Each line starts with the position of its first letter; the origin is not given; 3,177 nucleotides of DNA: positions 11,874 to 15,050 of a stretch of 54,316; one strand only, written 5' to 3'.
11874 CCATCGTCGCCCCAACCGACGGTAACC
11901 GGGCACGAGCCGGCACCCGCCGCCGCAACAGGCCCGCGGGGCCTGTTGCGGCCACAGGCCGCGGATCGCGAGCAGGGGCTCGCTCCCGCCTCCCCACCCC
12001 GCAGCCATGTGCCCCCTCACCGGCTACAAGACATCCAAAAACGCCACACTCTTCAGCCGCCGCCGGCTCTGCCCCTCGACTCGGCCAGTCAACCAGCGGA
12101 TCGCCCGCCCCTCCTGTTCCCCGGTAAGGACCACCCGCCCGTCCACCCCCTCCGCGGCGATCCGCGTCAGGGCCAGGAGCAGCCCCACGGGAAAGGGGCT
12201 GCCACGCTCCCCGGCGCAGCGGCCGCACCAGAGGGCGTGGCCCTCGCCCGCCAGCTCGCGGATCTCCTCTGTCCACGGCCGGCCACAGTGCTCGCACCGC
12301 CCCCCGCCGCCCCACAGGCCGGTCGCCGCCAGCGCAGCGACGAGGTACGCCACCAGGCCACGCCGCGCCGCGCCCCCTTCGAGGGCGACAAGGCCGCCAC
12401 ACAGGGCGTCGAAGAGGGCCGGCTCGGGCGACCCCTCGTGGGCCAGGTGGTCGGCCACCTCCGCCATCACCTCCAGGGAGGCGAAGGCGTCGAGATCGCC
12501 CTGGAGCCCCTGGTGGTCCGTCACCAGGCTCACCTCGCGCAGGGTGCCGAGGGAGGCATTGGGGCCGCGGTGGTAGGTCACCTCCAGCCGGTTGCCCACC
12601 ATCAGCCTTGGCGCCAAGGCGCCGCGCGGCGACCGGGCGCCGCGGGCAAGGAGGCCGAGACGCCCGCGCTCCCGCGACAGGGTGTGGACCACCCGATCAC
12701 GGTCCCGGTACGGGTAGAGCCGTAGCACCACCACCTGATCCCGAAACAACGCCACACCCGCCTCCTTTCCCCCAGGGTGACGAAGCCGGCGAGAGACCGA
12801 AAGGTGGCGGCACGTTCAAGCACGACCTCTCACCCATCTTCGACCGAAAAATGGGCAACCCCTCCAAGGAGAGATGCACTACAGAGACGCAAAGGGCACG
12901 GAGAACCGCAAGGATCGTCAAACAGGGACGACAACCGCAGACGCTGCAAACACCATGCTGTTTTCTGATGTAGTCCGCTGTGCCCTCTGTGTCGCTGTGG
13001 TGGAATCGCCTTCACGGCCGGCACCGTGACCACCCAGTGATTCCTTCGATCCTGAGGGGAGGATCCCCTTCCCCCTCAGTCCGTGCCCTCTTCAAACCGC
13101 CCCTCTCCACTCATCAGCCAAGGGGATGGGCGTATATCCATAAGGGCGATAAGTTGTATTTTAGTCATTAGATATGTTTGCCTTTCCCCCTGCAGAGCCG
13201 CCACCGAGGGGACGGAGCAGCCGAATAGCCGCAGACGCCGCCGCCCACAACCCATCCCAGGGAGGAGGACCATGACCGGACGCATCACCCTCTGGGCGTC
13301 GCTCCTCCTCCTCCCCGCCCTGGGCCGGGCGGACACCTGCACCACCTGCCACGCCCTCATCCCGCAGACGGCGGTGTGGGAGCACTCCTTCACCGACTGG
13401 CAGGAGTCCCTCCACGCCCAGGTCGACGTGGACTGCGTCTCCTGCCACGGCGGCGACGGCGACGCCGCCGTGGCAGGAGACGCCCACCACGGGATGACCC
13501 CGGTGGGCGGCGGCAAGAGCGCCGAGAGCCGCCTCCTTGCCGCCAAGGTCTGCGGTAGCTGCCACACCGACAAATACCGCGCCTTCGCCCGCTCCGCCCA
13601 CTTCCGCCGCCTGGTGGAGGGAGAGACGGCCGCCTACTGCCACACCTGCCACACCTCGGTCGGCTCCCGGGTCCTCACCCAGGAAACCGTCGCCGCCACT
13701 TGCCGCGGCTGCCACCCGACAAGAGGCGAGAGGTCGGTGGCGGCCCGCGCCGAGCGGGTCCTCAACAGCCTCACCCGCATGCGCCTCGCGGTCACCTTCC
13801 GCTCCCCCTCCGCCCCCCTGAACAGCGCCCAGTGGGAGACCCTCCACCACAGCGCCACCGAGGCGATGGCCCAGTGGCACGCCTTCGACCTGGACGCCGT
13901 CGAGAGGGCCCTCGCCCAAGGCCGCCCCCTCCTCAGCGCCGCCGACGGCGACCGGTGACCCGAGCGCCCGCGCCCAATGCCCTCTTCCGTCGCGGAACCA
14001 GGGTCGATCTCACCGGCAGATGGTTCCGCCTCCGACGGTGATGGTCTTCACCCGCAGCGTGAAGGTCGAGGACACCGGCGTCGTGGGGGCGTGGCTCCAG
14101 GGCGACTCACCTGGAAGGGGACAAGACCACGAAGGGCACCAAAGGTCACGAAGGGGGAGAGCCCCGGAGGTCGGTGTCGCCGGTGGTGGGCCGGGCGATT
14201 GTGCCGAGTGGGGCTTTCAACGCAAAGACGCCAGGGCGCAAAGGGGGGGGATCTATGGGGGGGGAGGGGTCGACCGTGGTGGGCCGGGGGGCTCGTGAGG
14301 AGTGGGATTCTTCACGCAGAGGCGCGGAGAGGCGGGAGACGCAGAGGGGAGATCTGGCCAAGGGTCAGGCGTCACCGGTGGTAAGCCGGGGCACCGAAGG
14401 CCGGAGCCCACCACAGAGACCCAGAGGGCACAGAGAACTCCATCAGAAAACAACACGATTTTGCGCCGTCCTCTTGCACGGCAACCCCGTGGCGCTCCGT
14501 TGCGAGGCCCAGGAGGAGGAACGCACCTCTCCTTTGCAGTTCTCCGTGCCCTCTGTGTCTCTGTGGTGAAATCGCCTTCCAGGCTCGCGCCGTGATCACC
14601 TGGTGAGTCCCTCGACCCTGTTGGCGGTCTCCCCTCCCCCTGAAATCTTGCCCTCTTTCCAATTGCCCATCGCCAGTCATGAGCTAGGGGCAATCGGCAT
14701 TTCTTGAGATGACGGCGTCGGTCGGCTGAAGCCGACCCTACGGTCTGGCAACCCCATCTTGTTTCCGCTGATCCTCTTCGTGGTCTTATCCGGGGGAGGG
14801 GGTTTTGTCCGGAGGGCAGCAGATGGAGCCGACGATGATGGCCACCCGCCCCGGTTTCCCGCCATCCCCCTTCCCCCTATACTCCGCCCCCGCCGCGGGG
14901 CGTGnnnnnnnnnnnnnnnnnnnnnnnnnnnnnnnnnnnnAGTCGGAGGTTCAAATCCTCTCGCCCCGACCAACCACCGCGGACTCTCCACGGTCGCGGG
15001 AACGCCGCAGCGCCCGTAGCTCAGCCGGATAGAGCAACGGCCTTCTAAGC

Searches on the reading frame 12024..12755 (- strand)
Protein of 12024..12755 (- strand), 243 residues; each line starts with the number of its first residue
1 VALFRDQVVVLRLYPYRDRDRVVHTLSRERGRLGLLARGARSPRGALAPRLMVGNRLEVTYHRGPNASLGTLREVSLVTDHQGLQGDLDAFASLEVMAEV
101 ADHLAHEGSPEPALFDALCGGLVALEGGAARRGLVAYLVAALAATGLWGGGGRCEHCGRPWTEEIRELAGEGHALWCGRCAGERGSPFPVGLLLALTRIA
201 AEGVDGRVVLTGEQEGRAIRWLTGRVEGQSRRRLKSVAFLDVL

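Call 14: search_protein_families(library=pfam, proteins=[window:12024-12755:-], max_evalue=0.001)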
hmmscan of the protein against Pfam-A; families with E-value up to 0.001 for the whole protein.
window:12024-12755:- (243 aa): 2 families
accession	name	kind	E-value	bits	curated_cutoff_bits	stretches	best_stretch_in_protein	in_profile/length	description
PF11967.14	RecO_N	-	2.8e-16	59.8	27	1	1-78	1-77/80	Recombination protein O N terminal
PF02565.21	RecO_C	-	6.6e-09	36.1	22.1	1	86-203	2-120/157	Recombination protein O C terminal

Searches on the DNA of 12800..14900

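Call 69: search_rna_families(source=window, start=12800, end=14900, threshold=evalue, max_evalue=1)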
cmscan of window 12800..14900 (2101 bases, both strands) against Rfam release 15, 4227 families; matches with E-value up to 1: 12.
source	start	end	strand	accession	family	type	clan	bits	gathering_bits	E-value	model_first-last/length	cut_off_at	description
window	13435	13483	+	RF04141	MIR8622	Gene; miRNA;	-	31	197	0.0033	1-212/212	no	MIR8622 microRNA precursor family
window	13434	13484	-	RF03844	mir-3190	Gene; miRNA;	-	29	81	0.038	1-77/77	no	mir-3190 microRNA precursor family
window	13428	13490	-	RF04159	MIR1437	Gene; miRNA;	-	28.7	168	0.028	1-192/192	no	MIR1437 microRNA precursor family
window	14409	14568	-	RF04159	MIR1437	Gene; miRNA;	-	28.4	168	0.032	1-192/192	no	MIR1437 microRNA precursor family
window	13427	13488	-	RF03917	mir-4449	Gene; miRNA;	-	28.3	71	0.069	1-69/69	no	mir-4449 microRNA precursor family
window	13422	13492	+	RF03685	MIR9677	Gene; miRNA;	-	26.9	90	0.027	1-87/87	no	MIR9677 microRNA precursor family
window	13422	13499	-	RF03685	MIR9677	Gene; miRNA;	-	26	90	0.048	1-87/87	no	MIR9677 microRNA precursor family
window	13435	13484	-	RF03451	mir-3188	Gene; miRNA;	-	24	93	0.52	1-86/86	no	mir-3188 microRNA precursor family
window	13434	13484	-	RF03849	MIR1219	Gene; miRNA;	-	23.6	79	0.082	1-82/82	no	MIR1219 microRNA precursor family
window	13433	13485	+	RF03424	mir-4856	Gene; miRNA;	-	22.1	70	0.38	1-84/84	no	mir-4856 microRNA precursor family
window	13432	13483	-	RF01059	mir-598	Gene; miRNA;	-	20.3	69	0.54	1-80/80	no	mir-598 microRNA precursor family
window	13435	13483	+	RF01390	isrG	Gene; sRNA;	-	17.6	100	0.05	123-211/279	no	isrG Hfq binding RNA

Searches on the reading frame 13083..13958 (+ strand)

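Call 14: search_protein_families(library=pfam, proteins=[window:13083-13958:+], max_evalue=0.001)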
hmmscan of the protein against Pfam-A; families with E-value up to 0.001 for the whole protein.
window:13083-13958:+ (291 aa): 4 families
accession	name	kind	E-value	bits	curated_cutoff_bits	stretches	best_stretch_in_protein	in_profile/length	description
PF14522.11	Cytochrome_C7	-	3.7e-07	30.3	24.8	2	108-191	5-67/67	Cytochrome c7 and related cytochrome c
PF09699.15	Paired_CXXCH_1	-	4.1e-07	30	20.6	1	186-213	9-38/41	Doubled CXXCH motif (Paired_CXXCH_1)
PF14537.11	Cytochrom_c3_2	-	0.00022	22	25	0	184-218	7-40/79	Cytochrome c3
PF22113.1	Mtrc-MtrF_II-IV_dom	-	0.00094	19.2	30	0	82-173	80-175/176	Outer membrane cytochrome MtrC/MtrF-like, domains II/IV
